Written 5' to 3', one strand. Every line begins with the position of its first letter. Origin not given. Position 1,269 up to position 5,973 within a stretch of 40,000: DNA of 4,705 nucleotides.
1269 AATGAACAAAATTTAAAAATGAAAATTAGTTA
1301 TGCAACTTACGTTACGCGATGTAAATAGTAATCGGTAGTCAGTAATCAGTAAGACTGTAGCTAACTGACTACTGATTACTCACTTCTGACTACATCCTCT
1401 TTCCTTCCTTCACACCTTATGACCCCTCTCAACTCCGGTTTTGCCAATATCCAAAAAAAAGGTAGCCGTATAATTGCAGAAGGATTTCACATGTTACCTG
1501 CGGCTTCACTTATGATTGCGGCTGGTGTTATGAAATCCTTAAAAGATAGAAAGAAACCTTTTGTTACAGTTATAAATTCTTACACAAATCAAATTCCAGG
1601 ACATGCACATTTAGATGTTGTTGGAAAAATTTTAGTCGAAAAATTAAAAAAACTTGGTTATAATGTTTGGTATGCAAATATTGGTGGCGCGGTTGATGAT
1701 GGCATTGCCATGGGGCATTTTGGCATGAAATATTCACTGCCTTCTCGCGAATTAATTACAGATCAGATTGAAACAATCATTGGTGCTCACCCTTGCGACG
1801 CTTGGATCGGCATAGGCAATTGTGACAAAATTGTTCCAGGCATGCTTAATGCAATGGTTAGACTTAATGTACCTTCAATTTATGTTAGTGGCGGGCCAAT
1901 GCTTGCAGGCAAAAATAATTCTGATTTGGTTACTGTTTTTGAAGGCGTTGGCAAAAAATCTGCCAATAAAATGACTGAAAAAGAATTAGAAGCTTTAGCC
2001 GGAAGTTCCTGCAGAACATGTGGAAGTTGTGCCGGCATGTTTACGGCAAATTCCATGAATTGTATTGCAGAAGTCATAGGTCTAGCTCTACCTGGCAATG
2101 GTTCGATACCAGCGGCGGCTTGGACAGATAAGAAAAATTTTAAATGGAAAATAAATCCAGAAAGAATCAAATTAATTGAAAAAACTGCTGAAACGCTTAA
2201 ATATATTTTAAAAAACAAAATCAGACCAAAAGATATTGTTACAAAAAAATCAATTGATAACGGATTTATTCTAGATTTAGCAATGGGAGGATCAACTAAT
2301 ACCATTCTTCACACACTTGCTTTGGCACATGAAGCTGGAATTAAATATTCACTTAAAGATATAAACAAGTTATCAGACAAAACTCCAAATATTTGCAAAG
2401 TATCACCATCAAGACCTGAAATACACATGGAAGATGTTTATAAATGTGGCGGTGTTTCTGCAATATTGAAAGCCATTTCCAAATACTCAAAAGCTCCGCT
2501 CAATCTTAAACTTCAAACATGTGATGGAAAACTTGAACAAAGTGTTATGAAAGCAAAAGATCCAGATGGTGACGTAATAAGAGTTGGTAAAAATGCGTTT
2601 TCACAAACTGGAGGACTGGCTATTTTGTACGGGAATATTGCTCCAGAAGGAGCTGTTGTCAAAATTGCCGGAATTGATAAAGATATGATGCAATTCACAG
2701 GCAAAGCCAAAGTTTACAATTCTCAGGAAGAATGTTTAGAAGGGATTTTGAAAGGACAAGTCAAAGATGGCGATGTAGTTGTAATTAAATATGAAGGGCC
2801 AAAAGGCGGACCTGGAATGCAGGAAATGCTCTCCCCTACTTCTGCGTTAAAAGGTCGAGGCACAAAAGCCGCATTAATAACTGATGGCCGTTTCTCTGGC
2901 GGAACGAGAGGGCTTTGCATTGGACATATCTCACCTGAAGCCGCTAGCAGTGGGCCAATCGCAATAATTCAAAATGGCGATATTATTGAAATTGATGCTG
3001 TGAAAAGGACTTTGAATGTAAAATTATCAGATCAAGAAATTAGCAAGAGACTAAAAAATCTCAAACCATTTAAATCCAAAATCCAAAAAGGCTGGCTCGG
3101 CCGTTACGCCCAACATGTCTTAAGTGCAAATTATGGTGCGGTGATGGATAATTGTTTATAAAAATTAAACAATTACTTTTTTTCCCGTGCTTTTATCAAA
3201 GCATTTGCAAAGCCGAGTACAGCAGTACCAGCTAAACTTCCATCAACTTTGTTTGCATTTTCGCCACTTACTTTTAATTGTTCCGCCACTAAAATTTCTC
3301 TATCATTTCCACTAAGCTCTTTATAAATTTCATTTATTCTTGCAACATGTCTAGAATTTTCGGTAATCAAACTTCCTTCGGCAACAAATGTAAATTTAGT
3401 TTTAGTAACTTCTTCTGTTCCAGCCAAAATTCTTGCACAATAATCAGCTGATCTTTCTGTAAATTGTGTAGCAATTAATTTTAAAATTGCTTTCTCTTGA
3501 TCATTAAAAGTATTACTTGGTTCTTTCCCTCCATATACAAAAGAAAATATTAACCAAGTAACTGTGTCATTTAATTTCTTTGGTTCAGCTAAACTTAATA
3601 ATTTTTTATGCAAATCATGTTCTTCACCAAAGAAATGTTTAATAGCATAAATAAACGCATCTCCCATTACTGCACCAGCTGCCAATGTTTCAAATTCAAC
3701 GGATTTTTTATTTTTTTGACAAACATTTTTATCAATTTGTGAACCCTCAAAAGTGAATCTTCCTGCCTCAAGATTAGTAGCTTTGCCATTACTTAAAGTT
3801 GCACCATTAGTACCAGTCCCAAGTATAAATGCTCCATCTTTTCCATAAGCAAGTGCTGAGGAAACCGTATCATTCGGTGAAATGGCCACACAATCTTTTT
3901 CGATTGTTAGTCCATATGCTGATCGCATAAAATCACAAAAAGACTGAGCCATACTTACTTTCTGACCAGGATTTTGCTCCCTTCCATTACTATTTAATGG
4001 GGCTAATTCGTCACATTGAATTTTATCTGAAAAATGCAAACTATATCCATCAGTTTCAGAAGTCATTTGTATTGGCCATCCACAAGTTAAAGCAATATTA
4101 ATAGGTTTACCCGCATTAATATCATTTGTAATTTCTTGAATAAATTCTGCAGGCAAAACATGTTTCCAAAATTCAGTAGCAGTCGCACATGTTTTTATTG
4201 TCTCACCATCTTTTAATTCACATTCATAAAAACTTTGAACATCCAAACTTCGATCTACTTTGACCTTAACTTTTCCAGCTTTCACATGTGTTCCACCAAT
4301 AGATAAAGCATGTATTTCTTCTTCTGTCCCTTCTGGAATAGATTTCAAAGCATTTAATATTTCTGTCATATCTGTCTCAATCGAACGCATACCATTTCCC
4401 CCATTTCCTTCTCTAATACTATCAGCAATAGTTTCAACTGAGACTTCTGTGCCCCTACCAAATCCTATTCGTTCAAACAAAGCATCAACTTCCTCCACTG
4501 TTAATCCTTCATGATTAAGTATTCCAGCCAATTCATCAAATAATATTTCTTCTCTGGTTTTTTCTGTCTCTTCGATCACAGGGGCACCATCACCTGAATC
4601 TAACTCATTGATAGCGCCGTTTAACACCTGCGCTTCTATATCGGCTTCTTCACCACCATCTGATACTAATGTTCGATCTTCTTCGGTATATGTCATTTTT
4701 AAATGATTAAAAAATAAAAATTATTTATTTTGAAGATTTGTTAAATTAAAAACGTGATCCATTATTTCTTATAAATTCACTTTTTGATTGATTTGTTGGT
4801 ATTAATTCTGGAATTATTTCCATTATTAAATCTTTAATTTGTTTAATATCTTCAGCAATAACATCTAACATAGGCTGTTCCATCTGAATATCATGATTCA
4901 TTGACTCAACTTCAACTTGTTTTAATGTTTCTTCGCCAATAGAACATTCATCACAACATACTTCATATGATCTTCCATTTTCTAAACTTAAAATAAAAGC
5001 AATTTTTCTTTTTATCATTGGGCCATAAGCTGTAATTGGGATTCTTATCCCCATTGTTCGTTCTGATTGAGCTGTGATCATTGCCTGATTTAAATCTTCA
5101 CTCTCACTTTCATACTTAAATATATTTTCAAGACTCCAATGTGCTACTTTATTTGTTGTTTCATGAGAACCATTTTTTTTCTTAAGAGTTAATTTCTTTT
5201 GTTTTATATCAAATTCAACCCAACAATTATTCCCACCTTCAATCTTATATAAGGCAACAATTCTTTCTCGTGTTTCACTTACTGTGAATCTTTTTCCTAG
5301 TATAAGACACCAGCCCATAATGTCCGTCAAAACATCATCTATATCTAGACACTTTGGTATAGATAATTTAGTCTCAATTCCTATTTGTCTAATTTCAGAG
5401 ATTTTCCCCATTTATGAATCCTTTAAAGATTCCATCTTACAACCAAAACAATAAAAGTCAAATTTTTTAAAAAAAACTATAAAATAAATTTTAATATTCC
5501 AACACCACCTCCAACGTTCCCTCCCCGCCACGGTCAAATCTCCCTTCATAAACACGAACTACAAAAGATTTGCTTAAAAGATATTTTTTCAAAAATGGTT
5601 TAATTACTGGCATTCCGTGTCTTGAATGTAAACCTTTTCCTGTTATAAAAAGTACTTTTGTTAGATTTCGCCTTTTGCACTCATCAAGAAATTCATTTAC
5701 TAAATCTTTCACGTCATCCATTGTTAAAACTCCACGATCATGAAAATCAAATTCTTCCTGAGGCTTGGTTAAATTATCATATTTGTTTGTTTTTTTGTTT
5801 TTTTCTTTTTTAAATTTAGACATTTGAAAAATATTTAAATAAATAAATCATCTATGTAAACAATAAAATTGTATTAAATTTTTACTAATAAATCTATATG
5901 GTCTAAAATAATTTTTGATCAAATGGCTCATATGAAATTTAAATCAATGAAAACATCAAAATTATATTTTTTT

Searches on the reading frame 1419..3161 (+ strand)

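Call 26: search_protein_families(library=pfam, proteins=[window:1419-3161:+], max_evalue=0.001)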
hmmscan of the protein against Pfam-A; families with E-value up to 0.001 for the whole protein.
window:1419-3161:+ (580 aa): 2 families
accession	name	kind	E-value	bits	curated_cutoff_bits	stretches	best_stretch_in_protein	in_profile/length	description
PF00920.27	ILVD_EDD_N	-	5.8e-105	351.4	27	1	46-371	1-311/316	Dihydroxy-acid/6-phosphogluconate dehydratase N-terminal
PF24877.1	ILV_EDD_C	-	2.2e-75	252.7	27.7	1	385-574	1-191/191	Dihydroxy-acid/6-phosphogluconate dehydratase C-terminal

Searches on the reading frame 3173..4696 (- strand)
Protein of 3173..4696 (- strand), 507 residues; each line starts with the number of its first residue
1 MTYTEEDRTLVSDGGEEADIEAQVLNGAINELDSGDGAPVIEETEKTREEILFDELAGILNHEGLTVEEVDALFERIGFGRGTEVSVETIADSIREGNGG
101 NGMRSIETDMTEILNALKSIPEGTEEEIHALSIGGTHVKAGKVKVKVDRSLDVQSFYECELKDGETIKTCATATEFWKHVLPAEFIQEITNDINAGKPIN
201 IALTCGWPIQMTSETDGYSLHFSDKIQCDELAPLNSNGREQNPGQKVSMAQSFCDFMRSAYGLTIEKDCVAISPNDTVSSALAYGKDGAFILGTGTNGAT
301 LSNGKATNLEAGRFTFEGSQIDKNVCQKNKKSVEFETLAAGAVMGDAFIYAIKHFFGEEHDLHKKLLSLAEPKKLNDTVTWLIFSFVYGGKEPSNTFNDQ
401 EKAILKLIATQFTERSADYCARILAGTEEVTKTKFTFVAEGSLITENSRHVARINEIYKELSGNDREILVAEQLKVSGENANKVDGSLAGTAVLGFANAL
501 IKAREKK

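Call 26: search_protein_families(library=pfam, proteins=[window:3173-4696:-], max_evalue=0.001)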
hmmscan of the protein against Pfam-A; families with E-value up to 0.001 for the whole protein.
window:3173-4696:- (507 aa): 2 families
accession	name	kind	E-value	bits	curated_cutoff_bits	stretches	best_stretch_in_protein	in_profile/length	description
PF03727.22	Hexokinase_2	-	6.5e-07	29.4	24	1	289-494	3-239/242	Hexokinase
PF00349.27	Hexokinase_1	-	0.00023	21.5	24.3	1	109-230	39-162/201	Hexokinase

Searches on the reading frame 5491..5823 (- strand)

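Call 26: search_protein_families(library=pfam, proteins=[window:5491-5823:-], max_evalue=0.001)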
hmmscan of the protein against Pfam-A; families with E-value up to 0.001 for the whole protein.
window:5491-5823:- (110 aa): 1 family
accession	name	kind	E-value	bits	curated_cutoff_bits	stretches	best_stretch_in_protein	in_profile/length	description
PF01713.27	Smr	-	2.7e-12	47.1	25.7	1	33-108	6-76/77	Smr domain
